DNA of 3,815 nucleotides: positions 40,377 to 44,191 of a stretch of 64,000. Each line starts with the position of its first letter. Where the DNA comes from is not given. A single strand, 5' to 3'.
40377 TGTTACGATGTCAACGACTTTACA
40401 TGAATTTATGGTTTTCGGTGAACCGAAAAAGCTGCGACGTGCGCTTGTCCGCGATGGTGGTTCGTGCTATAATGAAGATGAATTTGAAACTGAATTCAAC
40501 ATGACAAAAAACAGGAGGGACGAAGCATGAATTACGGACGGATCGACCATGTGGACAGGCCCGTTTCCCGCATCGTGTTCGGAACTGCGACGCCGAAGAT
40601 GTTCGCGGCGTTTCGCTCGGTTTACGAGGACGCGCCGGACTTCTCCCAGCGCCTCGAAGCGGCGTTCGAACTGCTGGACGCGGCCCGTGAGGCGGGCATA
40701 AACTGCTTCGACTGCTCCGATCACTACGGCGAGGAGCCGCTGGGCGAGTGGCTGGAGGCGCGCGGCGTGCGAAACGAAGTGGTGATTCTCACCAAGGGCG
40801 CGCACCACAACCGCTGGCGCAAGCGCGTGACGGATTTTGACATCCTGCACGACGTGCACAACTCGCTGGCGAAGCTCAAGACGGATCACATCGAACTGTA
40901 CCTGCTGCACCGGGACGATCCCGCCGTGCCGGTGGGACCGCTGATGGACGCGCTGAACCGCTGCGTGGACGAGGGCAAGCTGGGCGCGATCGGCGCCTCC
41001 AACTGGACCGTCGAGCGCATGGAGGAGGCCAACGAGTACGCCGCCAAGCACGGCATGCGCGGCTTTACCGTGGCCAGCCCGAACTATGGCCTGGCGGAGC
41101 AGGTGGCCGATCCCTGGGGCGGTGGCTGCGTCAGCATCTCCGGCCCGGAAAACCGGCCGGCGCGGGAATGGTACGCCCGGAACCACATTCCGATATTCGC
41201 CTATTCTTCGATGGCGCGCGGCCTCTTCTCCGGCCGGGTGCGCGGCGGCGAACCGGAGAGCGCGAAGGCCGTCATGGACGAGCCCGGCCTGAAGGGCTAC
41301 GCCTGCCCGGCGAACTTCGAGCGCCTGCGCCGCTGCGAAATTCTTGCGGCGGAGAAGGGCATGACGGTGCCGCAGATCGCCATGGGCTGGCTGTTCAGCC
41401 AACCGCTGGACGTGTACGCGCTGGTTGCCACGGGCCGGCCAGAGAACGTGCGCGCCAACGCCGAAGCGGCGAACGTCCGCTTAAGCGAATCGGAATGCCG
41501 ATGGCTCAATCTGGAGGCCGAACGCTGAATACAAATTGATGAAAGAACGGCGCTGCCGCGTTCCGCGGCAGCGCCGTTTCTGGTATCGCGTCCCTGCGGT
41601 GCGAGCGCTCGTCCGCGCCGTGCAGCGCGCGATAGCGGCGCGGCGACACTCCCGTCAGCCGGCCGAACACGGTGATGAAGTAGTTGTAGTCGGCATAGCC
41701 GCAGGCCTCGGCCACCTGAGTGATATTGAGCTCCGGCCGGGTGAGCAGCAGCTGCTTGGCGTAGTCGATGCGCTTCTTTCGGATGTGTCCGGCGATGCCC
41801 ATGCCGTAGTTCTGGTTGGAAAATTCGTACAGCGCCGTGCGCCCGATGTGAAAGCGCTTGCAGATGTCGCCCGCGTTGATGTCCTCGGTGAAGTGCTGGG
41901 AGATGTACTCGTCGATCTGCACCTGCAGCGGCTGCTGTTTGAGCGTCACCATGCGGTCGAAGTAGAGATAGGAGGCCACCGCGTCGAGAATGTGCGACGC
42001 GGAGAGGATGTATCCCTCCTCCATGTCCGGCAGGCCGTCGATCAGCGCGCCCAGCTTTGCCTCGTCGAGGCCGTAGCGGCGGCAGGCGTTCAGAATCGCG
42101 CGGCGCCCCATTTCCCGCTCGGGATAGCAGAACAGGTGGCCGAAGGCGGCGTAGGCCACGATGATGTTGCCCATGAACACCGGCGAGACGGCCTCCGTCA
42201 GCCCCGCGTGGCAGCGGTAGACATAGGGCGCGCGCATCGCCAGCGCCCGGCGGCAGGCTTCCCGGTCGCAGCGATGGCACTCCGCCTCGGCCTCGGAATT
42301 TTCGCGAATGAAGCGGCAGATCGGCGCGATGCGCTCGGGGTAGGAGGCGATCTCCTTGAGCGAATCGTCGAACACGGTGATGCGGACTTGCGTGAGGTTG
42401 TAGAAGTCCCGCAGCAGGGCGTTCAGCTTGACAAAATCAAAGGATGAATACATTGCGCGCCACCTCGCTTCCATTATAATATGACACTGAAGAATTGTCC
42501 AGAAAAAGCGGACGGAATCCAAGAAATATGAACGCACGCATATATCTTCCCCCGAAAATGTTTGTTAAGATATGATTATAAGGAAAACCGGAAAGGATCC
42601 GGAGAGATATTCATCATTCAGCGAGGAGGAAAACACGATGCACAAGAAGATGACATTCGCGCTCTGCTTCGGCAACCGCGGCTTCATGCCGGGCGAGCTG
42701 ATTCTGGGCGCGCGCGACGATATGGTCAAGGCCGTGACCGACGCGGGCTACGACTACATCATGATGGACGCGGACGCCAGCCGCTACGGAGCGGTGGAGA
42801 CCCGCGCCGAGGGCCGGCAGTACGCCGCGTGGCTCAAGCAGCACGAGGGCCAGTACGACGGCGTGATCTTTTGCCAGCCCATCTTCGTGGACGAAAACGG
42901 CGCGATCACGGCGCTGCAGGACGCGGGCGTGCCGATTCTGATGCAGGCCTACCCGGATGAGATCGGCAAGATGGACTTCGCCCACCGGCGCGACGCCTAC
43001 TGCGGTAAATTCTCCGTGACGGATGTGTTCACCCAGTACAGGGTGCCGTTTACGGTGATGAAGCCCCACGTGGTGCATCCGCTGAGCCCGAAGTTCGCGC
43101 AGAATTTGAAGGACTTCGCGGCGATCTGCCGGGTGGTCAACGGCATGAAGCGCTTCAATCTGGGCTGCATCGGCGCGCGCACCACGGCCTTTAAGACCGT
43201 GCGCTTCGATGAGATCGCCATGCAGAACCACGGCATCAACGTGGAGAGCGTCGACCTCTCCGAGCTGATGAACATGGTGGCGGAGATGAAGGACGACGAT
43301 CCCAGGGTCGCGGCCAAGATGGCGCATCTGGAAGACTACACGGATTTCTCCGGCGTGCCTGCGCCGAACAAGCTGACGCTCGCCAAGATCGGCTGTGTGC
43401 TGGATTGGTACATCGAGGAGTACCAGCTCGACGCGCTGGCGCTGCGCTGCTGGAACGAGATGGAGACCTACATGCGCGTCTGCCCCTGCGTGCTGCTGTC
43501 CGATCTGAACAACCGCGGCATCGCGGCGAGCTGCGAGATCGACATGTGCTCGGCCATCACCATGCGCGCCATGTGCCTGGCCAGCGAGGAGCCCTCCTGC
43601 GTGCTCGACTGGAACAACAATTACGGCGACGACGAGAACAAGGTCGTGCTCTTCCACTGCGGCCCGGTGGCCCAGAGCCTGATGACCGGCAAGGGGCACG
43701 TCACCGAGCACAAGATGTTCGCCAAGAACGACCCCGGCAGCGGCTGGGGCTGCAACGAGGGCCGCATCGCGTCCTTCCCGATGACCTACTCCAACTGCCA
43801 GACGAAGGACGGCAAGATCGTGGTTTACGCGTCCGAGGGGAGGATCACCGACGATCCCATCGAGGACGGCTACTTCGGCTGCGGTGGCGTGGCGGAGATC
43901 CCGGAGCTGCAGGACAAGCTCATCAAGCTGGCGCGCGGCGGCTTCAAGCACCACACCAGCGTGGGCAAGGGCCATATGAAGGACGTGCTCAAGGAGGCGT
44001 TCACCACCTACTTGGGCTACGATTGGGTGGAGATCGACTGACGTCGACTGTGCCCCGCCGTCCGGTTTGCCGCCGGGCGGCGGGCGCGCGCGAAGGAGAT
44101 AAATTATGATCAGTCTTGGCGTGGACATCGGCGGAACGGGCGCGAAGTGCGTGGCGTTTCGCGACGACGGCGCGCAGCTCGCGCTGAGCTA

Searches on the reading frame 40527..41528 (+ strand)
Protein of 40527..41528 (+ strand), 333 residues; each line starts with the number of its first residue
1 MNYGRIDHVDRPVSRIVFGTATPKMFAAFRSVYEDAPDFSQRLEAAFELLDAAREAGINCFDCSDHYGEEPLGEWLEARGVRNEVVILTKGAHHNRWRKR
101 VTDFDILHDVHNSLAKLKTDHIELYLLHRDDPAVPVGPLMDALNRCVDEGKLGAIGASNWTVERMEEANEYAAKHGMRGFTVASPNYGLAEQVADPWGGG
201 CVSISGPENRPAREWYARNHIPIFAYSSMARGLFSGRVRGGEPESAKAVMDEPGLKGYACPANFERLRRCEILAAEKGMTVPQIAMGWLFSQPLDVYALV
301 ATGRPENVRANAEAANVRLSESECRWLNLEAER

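Call 53: search_protein_families(library=pfam, proteins=[window:40527-41528:+], max_evalue=0.00001)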
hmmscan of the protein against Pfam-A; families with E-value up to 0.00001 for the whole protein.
window:40527-41528:+ (333 aa): 1 family
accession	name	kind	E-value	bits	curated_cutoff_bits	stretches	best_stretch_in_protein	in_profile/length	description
PF00248.27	Aldo_ket_red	-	9.4e-50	169.8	24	1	44-324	19-283/291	Aldo/keto reductase family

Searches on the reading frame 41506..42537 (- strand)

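Call 53: search_protein_families(library=pfam, proteins=[window:41506-42537:-], max_evalue=0.00001)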
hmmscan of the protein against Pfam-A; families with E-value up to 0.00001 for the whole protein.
window:41506-42537:- (343 aa): 3 families
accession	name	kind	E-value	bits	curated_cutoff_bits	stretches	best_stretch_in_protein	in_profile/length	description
PF10114.15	PocR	-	2.1e-30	106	23.9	1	33-193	3-159/162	Sensory domain found in PocR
PF12833.13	HTH_18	-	1.6e-17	64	33.6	1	225-304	1-79/80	Helix-turn-helix domain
PF00165.29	HTH_AraC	-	2.8e-10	40.5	26.6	1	269-303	8-41/42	Bacterial regulatory helix-turn-helix proteins, AraC family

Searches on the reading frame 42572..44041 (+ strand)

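Call 53: search_protein_families(library=pfam, proteins=[window:42572-44041:+], max_evalue=0.00001)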
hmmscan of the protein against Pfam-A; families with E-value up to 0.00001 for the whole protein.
window:42572-44041:+ (489 aa): 1 family
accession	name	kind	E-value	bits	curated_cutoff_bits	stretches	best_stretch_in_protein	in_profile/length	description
PF02952.23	Fucose_iso_C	-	6.4e-11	42.5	29.3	1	360-486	1-140/143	L-fucose isomerase, C-terminal domain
